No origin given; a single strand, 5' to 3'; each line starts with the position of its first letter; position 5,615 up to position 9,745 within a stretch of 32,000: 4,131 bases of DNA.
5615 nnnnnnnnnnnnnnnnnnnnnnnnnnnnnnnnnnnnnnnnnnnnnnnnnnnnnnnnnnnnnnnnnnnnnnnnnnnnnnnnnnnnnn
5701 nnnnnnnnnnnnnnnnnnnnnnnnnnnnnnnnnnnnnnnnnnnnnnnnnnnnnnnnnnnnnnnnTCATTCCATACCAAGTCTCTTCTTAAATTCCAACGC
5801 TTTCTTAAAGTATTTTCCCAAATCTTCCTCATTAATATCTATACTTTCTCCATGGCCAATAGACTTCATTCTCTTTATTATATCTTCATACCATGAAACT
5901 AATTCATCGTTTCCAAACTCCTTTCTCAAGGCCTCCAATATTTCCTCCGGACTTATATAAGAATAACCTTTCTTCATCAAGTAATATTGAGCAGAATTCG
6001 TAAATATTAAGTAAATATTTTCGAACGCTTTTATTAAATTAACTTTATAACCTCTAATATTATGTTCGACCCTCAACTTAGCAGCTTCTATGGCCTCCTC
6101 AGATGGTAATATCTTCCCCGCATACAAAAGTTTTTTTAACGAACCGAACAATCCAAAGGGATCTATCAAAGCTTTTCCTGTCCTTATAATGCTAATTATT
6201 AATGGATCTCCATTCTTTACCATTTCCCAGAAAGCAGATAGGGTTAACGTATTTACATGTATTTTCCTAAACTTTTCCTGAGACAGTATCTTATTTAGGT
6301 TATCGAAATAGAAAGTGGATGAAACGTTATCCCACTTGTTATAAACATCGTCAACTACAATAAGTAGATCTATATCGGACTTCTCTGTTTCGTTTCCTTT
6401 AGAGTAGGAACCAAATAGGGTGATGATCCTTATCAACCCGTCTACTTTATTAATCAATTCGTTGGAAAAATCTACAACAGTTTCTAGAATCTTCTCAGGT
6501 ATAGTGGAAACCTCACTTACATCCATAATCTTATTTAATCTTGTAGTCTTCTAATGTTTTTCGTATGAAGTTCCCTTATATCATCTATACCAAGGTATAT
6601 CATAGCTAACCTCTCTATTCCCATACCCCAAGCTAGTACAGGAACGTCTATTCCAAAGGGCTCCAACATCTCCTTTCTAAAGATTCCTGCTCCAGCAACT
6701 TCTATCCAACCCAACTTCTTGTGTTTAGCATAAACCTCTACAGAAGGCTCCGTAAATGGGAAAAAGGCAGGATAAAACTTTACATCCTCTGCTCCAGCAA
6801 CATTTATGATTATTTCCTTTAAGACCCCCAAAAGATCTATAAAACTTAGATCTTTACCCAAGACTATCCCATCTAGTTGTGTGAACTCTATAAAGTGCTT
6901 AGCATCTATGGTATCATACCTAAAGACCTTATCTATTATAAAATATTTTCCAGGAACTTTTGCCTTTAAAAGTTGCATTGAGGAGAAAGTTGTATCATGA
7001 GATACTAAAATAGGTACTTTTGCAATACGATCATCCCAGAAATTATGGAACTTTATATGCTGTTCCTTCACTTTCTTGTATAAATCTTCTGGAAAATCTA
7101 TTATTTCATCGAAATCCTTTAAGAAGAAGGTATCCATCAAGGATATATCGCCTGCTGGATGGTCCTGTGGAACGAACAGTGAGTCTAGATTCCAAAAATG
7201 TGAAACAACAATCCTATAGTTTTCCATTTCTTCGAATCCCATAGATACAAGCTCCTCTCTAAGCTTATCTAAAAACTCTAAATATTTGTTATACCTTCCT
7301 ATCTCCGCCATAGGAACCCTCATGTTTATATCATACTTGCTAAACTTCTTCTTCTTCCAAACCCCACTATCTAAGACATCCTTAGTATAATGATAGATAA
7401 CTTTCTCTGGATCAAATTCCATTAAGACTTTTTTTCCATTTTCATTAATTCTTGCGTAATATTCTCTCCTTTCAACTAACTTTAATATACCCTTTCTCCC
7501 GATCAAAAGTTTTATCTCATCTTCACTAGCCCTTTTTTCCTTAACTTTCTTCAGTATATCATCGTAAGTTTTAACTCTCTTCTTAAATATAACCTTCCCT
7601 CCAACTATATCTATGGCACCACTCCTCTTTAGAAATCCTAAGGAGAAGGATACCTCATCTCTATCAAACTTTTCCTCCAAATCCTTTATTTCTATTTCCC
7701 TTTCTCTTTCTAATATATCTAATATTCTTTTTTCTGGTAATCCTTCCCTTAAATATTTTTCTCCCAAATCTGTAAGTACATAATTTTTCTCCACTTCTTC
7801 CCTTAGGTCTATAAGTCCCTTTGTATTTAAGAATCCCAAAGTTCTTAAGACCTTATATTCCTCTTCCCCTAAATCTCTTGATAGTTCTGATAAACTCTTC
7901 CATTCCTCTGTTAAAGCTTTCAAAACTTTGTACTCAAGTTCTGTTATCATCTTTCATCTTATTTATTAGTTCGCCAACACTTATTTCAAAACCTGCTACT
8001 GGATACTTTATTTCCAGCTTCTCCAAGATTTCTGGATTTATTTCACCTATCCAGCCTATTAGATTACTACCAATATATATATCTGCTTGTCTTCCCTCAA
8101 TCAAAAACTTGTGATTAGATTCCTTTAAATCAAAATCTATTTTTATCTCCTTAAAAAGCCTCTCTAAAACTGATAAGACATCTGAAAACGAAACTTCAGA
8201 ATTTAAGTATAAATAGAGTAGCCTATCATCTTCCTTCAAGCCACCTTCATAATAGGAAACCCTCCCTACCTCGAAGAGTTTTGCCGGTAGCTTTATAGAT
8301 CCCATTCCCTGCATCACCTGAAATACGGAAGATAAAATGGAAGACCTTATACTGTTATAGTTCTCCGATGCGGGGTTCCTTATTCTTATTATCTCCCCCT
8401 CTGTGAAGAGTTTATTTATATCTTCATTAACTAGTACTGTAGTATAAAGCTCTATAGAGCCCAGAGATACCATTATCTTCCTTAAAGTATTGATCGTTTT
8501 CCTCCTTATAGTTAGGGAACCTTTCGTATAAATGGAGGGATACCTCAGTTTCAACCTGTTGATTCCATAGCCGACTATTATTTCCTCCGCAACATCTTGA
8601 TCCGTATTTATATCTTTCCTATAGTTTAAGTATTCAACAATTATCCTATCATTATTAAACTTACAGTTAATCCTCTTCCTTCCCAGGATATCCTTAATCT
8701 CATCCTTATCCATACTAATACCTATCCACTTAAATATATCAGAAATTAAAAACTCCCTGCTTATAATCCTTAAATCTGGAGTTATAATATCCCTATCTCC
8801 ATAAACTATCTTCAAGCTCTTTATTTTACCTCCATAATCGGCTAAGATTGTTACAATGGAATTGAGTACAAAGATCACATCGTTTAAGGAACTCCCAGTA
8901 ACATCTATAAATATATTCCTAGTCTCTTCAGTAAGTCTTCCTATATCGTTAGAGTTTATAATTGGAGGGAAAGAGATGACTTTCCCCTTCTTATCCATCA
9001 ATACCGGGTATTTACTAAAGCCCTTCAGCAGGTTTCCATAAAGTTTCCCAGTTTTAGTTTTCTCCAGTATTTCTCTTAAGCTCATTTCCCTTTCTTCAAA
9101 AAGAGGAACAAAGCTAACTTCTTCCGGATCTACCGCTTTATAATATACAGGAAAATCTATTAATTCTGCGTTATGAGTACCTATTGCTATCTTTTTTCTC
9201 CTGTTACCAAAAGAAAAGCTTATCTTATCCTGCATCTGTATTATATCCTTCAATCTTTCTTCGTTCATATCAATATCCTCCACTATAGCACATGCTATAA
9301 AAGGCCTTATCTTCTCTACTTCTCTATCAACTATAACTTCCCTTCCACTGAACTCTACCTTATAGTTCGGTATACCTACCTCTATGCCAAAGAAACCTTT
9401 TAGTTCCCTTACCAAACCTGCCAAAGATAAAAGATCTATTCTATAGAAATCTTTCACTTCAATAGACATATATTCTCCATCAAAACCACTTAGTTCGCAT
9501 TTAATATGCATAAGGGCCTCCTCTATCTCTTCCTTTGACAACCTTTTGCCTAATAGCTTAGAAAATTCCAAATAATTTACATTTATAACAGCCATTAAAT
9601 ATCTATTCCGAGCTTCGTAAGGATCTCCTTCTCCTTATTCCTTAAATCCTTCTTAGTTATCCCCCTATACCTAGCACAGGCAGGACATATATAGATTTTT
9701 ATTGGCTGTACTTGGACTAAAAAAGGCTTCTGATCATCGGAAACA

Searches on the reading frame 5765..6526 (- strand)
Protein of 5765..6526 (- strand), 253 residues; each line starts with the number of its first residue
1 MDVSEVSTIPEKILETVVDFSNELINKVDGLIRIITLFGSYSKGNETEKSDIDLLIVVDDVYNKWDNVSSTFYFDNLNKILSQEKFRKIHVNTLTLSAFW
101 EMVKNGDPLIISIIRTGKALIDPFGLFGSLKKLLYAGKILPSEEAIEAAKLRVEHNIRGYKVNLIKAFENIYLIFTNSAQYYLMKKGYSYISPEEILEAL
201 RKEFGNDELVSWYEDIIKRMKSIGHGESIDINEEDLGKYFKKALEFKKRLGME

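Call 52: search_protein_families(library=pfam, proteins=[window:5765-6526:-], max_evalue=0.00001)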
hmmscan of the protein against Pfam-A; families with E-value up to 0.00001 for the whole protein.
window:5765-6526:- (253 aa): 2 families
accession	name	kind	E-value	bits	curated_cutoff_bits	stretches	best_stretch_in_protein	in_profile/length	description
PF18765.7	Polbeta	-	1.5e-09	38.3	26.9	1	32-107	13-85/93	Polymerase beta, Nucleotidyltransferase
PF01909.29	NTP_transf_2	-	4.3e-09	37.1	21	1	35-100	17-78/93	Nucleotidyltransferase domain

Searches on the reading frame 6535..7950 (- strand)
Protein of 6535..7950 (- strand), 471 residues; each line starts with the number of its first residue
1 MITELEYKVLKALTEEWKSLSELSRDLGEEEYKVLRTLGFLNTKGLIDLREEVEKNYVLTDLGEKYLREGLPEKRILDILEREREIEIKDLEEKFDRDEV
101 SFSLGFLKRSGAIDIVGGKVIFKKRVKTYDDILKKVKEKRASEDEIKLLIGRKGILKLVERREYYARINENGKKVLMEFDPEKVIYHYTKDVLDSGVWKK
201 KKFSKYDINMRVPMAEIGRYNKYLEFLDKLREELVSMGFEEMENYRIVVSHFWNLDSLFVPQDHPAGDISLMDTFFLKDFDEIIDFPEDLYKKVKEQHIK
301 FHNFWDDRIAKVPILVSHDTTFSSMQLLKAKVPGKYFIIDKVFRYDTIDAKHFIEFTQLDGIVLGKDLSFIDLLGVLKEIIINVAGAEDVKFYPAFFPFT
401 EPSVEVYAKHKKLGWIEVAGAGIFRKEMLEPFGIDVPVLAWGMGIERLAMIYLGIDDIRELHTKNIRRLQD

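Call 52: search_protein_families(library=pfam, proteins=[window:6535-7950:-], max_evalue=0.00001)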
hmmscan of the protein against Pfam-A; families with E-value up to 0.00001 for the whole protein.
window:6535-7950:- (471 aa): 2 families
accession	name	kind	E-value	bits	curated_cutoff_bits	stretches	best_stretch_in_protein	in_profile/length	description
PF01409.25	tRNA-synt_2d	-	3.9e-70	236.6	19.8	1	205-470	1-244/246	tRNA synthetases class II core domain (F)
PF00152.25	tRNA-synt_2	-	4.7e-06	26.3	25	0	333-361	88-119/308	tRNA synthetases class II (D, K and N)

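Call 91: list_cluster_members(proteins=[window:6535-7950:-, window:21692-22909:+, window:18432-19847:-])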
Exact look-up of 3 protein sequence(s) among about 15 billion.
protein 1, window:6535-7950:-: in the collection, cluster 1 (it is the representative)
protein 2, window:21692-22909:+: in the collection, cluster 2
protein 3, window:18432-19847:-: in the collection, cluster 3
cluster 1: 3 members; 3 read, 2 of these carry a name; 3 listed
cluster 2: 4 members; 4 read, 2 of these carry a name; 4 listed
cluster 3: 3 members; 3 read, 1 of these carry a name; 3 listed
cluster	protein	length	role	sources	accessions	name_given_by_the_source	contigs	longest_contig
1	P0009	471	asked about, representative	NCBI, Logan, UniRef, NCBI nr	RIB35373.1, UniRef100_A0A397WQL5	MAG: hypothetical protein BXU00_01245 [Candidatus Nanoclepta minutus] | phenylalanine--tRNA ligase n=1 Tax=Candidatus Nanoclepta minutus TaxID=1940235 ...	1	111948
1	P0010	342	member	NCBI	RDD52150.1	hypothetical protein BA065_03235, partial [Nanoarchaeota archaeon NZ13-N]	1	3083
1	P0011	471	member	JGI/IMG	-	-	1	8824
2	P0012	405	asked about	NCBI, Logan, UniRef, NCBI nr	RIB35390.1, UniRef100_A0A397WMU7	MAG: hypothetical protein BXU00_01330 [Candidatus Nanoclepta minutus] | DNA repair protein n=1 Tax=Candidatus Nanoclepta minutus TaxID=1940235 ...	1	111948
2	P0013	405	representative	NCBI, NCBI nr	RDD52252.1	hypothetical protein BA065_02715 [Nanoarchaeota archaeon NZ13-N] | MAG: hypothetical protein BA065_02715 [Nanoarchaeota archaeon NZ13-N]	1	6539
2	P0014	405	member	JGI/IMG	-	-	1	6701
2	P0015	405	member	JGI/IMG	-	-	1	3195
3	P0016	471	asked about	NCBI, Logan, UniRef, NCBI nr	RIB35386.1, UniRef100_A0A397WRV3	MAG: hypothetical protein BXU00_01310 [Candidatus Nanoclepta minutus] | Cation transporter n=1 Tax=Candidatus Nanoclepta minutus TaxID=1940235 ...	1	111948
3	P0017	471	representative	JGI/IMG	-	-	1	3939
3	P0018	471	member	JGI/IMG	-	-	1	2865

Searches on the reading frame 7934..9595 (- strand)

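Call 52: search_protein_families(library=pfam, proteins=[window:7934-9595:-], max_evalue=0.00001)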
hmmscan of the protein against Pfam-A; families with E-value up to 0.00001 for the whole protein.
window:7934-9595:- (553 aa): 2 families
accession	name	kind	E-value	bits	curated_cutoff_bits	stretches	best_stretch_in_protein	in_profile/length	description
PF17759.6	tRNA_synthFbeta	-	1.9e-37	129.3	22.4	1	351-539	4-213/214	Phenylalanyl tRNA synthetase beta chain CLM domain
PF03484.21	B5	-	9e-17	61.5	28.6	1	284-344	5-66/67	tRNA synthetase B5 domain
